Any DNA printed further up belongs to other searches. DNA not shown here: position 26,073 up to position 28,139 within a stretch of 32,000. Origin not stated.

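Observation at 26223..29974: hypC-hypE are followed in the same tight unit by a histidine-free MBL-like gene and a motif-degenerate acetyl-CoA-synthetase-like gene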

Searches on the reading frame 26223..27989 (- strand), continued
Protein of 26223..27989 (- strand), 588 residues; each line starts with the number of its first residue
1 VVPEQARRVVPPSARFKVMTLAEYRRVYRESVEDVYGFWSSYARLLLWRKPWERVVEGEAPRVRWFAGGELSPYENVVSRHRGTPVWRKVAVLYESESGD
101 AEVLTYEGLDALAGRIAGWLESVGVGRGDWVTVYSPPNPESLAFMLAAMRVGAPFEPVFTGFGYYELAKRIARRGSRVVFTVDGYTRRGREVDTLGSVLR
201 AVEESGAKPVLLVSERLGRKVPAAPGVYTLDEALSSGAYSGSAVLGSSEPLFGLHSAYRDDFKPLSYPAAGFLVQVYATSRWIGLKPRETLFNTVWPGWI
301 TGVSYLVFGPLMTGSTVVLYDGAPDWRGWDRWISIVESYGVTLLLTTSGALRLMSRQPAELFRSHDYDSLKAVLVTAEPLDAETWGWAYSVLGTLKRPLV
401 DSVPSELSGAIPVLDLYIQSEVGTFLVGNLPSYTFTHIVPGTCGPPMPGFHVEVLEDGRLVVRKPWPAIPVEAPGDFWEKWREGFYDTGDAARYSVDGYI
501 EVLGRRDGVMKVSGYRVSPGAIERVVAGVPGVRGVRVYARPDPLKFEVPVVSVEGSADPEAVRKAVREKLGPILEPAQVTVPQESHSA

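Call 18: search_solved_structures(query=window:26223-27989:-, show_alignments=2, max_evalue=1e-20)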
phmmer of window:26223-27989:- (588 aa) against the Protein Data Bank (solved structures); distinct sequences matched with E-value up to 1e-20: 25.
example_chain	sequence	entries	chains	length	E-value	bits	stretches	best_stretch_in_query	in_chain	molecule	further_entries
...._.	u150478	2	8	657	9.5e-71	241.9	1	14-578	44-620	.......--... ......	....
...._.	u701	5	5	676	1e-64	222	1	15-544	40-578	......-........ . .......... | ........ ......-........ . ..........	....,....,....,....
7kcp_A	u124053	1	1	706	1.3e-63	218.4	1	21-580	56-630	Acetyl-coenzyme A synthetase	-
7kq6_A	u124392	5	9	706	1.2e-62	215.1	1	21-580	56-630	Acetyl-coenzyme A synthetase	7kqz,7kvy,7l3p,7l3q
1ry2_A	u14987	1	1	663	5.3e-59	203.2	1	17-538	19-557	acetyl-coenzyme A synthetase 1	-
8rwj_D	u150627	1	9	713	1.4e-58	201.8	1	21-538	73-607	Acetyl-coenzyme A synthetase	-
7kdn_A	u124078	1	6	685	1.3e-57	198.6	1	17-583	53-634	Acetyl-coenzyme A synthetase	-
2p2b_A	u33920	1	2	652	4.7e-56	193.4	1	20-576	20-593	Acetyl-coenzyme A synthetase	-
2p2j_A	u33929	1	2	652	4.9e-56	193.3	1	20-576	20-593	Acetyl-coenzyme A synthetase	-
2p2f_A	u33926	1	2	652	5e-56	193.3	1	20-576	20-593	Acetyl-coenzyme A synthetase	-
5jrh_A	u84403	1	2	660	5.2e-56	193.3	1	20-576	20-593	Acetyl-coenzyme A synthetase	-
2p2q_A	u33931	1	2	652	2.3e-55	191.1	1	20-576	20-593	Acetyl-coenzyme A synthetase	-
2p20_A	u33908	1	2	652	3.1e-55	190.7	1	20-576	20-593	Acetyl-coenzyme A synthetase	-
2p2m_A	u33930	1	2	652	3.4e-55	190.6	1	20-576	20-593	Acetyl-coenzyme A synthetase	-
1pg3_A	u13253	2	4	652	4.4e-55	190.2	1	20-576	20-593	acetyl-CoA synthetase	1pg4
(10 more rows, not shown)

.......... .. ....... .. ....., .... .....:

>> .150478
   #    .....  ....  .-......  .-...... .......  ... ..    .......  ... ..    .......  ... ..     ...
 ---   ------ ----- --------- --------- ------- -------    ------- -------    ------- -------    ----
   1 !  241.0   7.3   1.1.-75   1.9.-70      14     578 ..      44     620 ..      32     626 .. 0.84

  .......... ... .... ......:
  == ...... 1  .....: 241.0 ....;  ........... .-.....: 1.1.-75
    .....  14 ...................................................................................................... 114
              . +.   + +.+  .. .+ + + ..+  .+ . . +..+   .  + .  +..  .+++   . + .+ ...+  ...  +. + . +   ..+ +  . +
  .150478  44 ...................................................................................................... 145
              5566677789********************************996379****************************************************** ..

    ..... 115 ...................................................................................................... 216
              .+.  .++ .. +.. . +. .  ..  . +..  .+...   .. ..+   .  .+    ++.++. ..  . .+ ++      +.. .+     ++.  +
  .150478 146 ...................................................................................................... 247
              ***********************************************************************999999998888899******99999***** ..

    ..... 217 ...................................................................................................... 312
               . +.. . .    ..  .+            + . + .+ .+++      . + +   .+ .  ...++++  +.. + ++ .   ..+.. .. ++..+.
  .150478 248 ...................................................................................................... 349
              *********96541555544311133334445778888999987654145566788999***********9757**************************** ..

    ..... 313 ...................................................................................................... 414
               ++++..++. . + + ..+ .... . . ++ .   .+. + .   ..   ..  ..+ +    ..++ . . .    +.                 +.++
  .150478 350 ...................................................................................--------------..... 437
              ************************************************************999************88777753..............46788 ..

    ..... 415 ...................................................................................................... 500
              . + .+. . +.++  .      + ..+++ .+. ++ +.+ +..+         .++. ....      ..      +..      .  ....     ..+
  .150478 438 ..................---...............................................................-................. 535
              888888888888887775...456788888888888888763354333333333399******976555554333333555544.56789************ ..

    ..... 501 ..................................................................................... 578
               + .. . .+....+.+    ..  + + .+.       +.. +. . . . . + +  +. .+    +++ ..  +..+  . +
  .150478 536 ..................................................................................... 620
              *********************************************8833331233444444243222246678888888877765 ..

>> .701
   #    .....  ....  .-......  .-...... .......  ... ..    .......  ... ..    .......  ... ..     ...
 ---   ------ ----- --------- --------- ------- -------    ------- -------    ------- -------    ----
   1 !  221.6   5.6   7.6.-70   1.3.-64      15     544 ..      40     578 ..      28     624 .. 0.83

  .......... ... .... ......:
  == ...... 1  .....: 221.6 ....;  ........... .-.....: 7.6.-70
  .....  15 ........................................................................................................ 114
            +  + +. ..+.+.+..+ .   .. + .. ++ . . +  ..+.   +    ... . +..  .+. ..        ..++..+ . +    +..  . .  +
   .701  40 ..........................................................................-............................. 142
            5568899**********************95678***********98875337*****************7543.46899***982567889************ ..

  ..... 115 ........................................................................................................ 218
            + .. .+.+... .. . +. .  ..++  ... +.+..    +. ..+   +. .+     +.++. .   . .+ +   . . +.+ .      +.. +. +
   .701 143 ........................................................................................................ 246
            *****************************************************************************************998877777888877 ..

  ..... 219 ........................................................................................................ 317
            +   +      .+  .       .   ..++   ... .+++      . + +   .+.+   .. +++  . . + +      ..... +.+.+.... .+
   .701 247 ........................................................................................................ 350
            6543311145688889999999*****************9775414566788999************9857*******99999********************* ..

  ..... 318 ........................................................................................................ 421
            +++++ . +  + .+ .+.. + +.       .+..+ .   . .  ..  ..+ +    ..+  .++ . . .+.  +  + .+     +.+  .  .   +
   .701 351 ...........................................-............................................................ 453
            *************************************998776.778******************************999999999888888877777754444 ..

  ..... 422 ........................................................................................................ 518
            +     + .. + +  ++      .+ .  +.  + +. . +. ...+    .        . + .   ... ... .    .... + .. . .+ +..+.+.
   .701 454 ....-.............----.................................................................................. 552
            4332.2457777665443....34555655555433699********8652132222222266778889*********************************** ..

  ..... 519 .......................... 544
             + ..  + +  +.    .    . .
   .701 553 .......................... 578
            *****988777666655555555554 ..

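Call 27: find_encoding_contigs(protein=P0028, flank=10000, max_places=1)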
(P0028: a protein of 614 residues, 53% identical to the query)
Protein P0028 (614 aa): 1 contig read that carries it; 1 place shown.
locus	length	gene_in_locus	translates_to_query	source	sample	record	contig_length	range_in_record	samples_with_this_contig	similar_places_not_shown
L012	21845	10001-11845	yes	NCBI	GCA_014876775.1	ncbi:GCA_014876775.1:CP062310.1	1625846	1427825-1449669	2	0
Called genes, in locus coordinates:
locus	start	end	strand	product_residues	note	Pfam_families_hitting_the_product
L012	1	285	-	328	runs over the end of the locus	PF09339:HTH_IclR (faint), PF20143:NAD_kinase_C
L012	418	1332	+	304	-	PF02445:NadA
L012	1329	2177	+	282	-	PF02749:QRPTase_N, PF01729:QRPTase_C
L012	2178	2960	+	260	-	PF01408:GFO_IDH_MocA (faint), PF03447:NAD_binding_3, PF01958:Asp_DH_C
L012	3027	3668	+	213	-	PF08843:AbiEii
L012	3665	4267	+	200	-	PF13338:AbiEi_4 (weak)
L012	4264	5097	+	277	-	PF00106:adh_short, PF13561:adh_short_C2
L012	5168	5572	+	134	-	PF01814:Hemerythrin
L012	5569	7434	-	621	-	PF02730:AFOR_N, PF01314:AFOR_C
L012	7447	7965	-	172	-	PF12837:Fer4_6 (faint), PF13237:Fer4_10, PF13247:Fer4_11, PF12838:Fer4_7, PF13187:Fer4_9, PF14697:Fer4_21 (weak), PF00037:Fer4 (weak), PF12797:Fer4_2 (weak), +1 more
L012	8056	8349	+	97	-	PF01455:HupF_HypC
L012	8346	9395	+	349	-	PF00586:AIRS, PF02769:AIRS_C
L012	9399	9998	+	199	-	PF13483:Lactamase_B_3, PF12706:Lactamase_B_2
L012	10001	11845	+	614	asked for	PF16177:ACAS_N, PF00501:AMP-binding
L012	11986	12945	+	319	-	PF00152:tRNA-synt_2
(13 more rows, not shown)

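Call 28: find_encoding_contigs(protein=P0033, flank=10000, max_places=1)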
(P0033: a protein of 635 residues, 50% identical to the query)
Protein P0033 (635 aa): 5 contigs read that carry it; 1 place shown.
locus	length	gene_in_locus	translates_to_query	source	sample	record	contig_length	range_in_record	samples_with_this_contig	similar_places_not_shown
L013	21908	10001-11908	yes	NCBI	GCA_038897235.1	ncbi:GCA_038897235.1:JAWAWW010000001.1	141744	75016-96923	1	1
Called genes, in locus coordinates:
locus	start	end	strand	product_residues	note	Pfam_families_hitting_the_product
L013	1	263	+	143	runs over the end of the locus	PF02662:FlpD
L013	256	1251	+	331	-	PF01058:Oxidored_q6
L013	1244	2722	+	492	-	PF27537:HoxH, PF00374:NiFeSe_Hases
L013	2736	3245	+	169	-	PF01750:HycI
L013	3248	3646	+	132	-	PF01155:HypA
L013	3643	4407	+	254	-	PF01656:CbiA, PF02374:ArsA_ATPase (faint), PF09140:MipZ (faint), PF10609:ParA, PF13614:AAA_31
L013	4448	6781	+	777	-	PF00708:Acylphosphatase, PF07503:zf-HYPF, PF01300:Sua5_yciO_yrdC, PF17788:HypF_C, PF22521:HypF_C_2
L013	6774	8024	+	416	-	PF01924:HypD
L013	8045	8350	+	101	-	PF01455:HupF_HypC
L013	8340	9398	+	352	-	PF00586:AIRS, PF02769:AIRS_C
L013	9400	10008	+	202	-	PF13483:Lactamase_B_3, PF12706:Lactamase_B_2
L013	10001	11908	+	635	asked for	PF16177:ACAS_N, PF00501:AMP-binding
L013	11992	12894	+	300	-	PF09202:Rio2_N, PF01163:RIO1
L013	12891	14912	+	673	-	PF04312:DUF460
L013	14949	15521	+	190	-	PF01613:Flavin_Reduct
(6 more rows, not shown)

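Call 29: find_encoding_contigs(protein=P0078, flank=10000, max_places=1)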
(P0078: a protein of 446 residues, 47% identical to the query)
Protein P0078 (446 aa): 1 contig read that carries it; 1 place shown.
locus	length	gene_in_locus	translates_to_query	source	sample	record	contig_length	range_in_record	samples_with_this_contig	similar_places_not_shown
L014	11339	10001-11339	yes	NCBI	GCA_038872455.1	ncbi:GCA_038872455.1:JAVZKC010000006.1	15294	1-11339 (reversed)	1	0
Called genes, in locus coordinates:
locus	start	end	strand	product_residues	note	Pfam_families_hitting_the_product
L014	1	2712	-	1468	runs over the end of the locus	PF13620:CarboxypepD_reg (faint)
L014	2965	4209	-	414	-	PF13173:AAA_14, PF13635:DUF4143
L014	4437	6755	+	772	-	PF00708:Acylphosphatase, PF07503:zf-HYPF, PF01300:Sua5_yciO_yrdC, PF17788:HypF_C, PF22521:HypF_C_2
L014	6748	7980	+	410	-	PF01924:HypD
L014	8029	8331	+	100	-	PF01455:HupF_HypC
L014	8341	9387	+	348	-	PF00586:AIRS, PF02769:AIRS_C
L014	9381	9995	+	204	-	PF13483:Lactamase_B_3, PF12706:Lactamase_B_2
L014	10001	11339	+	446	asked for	PF16177:ACAS_N, PF00501:AMP-binding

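Call 30: find_encoding_contigs(protein=P0075, flank=10000, max_places=1)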
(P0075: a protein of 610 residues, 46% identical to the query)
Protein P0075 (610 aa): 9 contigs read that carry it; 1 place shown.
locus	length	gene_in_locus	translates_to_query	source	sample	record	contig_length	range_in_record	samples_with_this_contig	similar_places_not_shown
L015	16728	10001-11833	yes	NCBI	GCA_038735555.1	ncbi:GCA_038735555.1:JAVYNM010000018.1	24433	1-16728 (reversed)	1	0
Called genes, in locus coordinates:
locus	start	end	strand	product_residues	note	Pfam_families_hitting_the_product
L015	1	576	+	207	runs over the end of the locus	-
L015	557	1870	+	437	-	PF01058:Oxidored_q6, PF14720:NiFe_hyd_SSU_C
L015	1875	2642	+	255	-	-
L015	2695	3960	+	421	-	PF13183:Fer4_8, PF13237:Fer4_10 (faint), PF12838:Fer4_7 (weak), PF13187:Fer4_9, PF13534:Fer4_17, PF02754:CCG (faint)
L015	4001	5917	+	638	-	PF00374:NiFeSe_Hases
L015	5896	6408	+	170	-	PF01750:HycI (weak)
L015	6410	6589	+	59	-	-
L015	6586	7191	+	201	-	-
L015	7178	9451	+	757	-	PF00708:Acylphosphatase, PF07503:zf-HYPF, PF01300:Sua5_yciO_yrdC, PF17788:HypF_C, PF22521:HypF_C_2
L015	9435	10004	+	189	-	PF13483:Lactamase_B_3, PF12706:Lactamase_B_2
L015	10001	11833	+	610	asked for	PF16177:ACAS_N, PF00501:AMP-binding, PF13193:AMP-binding_C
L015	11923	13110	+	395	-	PF01924:HypD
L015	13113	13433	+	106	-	PF01455:HupF_HypC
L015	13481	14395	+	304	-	PF03447:NAD_binding_3 (weak), PF00742:Homoserine_dh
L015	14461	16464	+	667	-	PF16177:ACAS_N, PF00501:AMP-binding, PF13193:AMP-binding_C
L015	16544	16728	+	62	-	?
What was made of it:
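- Closest known: HypF. Same: In L015 it lies directly upstream of the pair (call 30).
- In L015 the pair follows hypF directly, with overlapping reading frames (call 30). A genuine ACS also lies about 1 kb from hypC in L015 (call 30).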

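Call 36: find_related_loci(query=A3, collection=metagenome_contigs, flank=8000)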
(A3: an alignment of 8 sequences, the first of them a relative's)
Query A3 (202 aa) in metagenome_contigs; peptide patterns used: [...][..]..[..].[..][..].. (x = any residue, [..] = any of these).
122 stretches matched a pattern; 32 encode a relative of the query (tblastn E <= 1e-3); 32 distinct loci.
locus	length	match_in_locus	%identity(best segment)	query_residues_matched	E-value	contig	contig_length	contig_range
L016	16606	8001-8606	100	1-202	7e-133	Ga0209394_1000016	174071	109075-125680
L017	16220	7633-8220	50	6-197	2e-61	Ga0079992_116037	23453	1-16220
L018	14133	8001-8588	50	6-197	2e-60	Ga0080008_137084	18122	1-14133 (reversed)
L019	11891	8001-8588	50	6-197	5e-60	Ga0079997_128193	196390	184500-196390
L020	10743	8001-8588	50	6-197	5e-60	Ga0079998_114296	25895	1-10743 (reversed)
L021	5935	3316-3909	50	8-197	4e-57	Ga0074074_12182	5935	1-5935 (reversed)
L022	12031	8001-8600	48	1-197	2e-56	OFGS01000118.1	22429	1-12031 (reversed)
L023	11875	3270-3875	44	2-200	9e-55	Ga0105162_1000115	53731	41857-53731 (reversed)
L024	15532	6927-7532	44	2-200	9e-55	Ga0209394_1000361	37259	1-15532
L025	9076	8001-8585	46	5-196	7e-54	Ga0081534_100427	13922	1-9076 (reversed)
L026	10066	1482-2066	46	5-196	1e-53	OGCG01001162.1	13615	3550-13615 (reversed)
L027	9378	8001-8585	47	5-196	1e-53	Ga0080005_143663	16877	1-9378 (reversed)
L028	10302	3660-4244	44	5-196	1e-52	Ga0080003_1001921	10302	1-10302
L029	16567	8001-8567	42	10-196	3e-49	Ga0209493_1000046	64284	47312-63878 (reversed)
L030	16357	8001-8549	48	17-196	1e-48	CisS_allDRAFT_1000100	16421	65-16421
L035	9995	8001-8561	45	5-197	9e-46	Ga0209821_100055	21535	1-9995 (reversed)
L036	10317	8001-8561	44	5-197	2e-44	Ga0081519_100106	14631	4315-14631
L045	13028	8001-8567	43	5-196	5e-45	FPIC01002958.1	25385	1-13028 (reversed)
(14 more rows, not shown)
